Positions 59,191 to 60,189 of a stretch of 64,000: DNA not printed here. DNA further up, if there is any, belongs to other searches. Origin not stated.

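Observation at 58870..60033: Low-GC two-gene cassette between the CI repressor gene and the OL-like operators (rexAB-position moron; candidate exclusion/defence module)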

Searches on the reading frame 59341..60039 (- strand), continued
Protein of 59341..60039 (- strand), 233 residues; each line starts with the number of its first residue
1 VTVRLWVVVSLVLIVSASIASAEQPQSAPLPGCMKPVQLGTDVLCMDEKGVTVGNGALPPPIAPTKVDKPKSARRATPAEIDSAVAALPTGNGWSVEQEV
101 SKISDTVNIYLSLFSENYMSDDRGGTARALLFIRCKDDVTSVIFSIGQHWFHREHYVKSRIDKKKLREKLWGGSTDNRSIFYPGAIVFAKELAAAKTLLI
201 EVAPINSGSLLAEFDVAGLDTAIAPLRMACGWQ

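Call 105: search_protein_families(library=ncbifam, proteins=[L001:3533-4423:+, L017:6345-6974:+, P0017, P0050, L002:3818-4432:+, L012:2926-3417:+, L001:3196-3525:+], max_evalue=0.01)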
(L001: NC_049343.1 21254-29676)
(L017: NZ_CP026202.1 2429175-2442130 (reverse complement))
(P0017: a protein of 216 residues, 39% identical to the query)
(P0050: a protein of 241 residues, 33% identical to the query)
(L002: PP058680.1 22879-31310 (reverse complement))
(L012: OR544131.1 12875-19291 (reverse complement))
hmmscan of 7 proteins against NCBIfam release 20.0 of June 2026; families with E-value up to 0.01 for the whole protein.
L001:3533-4423:+ (297 aa): 1 family
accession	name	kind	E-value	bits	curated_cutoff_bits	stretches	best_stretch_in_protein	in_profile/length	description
TIGR03360.1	VI_minor_1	equivalog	3.5e-21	75.9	124.2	1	117-296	3-187/187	type VI secretion system-associated protein VasI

L017:6345-6974:+ (210 aa): 1 family
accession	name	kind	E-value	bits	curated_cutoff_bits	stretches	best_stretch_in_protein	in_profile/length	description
TIGR03360.1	VI_minor_1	equivalog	2.2e-10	40.7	124.2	1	33-209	2-187/187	type VI secretion system-associated protein VasI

P0017 (216 aa): 1 family
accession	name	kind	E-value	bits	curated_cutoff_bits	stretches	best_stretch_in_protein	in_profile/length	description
TIGR03360.1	VI_minor_1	equivalog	0.00054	19.9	124.2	1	102-215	72-187/187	type VI secretion system-associated protein VasI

P0050 (241 aa): 1 family
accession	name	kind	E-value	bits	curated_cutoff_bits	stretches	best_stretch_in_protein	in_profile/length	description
TIGR03360.1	VI_minor_1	equivalog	9.2e-07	28.9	124.2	1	114-241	66-187/187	type VI secretion system-associated protein VasI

L002:3818-4432:+ (205 aa): 1 family
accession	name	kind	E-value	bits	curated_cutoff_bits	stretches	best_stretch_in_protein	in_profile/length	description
TIGR03360.1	VI_minor_1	equivalog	2.6e-14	53.5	124.2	1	27-205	3-187/187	type VI secretion system-associated protein VasI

L012:2926-3417:+ (164 aa): 1 family
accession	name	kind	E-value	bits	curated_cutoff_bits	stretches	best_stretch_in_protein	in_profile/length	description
TIGR03360.1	VI_minor_1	equivalog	5.7e-06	26.3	124.2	1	58-164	82-187/187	type VI secretion system-associated protein VasI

L001:3196-3525:+ (110 aa): 2 families
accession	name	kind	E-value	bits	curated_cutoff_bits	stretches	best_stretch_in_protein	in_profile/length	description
NF038392.1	div_DrpB_YedR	equivalog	0.00014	22.1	50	1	28-109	2-84/86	cell division protein DrpB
NF053815.1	teico_TcaA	equivalog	0.0029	16.5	550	1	5-32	3-30/463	membrane-associated protein TcaA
